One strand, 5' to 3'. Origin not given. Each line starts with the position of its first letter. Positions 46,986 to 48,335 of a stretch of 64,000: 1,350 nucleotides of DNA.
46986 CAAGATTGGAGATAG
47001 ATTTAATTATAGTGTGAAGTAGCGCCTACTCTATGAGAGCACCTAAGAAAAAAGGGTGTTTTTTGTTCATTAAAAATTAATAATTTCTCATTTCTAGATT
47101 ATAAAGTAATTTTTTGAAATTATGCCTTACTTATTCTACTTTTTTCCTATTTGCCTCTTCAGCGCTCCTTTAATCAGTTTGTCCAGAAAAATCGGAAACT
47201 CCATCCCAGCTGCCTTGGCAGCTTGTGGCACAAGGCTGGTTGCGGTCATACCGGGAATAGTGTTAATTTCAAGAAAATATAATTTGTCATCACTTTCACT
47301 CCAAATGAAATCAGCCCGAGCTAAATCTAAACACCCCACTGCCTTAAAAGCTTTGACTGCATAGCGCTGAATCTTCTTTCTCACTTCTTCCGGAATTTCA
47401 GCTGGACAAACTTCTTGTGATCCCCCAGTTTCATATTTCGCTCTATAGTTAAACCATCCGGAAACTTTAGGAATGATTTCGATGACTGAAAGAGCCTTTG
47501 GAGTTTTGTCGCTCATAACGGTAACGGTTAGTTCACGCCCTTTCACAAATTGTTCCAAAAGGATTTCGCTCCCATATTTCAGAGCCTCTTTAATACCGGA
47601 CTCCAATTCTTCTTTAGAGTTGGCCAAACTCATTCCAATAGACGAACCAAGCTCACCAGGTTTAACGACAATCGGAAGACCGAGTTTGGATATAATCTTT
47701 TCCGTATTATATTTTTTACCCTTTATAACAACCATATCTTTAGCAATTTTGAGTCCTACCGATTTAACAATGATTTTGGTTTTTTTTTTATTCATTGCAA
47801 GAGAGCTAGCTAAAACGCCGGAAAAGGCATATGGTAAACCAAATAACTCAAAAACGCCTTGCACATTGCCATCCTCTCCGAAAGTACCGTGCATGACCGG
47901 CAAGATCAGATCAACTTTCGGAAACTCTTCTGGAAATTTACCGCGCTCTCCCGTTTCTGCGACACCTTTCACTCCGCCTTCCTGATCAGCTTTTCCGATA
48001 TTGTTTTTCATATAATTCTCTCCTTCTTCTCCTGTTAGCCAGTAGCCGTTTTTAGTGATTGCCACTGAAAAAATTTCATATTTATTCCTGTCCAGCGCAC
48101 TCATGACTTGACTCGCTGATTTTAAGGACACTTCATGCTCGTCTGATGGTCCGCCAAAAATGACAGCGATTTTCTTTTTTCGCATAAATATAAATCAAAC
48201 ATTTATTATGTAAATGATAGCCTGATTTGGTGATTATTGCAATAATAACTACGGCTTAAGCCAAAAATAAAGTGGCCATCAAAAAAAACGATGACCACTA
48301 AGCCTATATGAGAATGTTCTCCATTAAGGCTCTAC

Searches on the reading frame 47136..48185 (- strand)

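Call 26: search_protein_families(library=pfam, proteins=[window:47136-48185:-], max_evalue=0.001)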
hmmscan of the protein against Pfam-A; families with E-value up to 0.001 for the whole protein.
window:47136-48185:- (349 aa): 8 families
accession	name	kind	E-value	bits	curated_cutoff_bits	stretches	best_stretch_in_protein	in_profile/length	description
PF07478.18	Dala_Dala_lig_C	-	5e-57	193.1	24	1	139-339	1-204/204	D-ala D-ala ligase C-terminus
PF01820.27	Dala_Dala_lig_N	-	8.1e-32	110.7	34.6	1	5-120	1-119/121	D-ala D-ala ligase N-terminus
PF02786.22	CPSase_L_D2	-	9.1e-15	55.2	19.8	1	133-309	2-178/211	Carbamoyl-phosphate synthase L chain, ATP binding domain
PF01071.24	GARS_A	-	1.4e-07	32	27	1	132-275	2-149/194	Phosphoribosylglycinamide synthetase, ATP-grasp (A) domain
PF02222.28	ATP-grasp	-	1.4e-07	31.8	27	1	141-307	4-159/179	ATP-grasp domain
PF02655.19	ATP-grasp_3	-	1.6e-07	32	23.2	1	161-309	23-155/160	ATP-grasp domain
PF08443.16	RimK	-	3.2e-06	27.3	21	1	146-316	15-172/188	RimK-like ATP-grasp domain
PF13535.11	ATP-grasp_4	-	0.00083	19.4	27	0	169-231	2-78/160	ATP-grasp domain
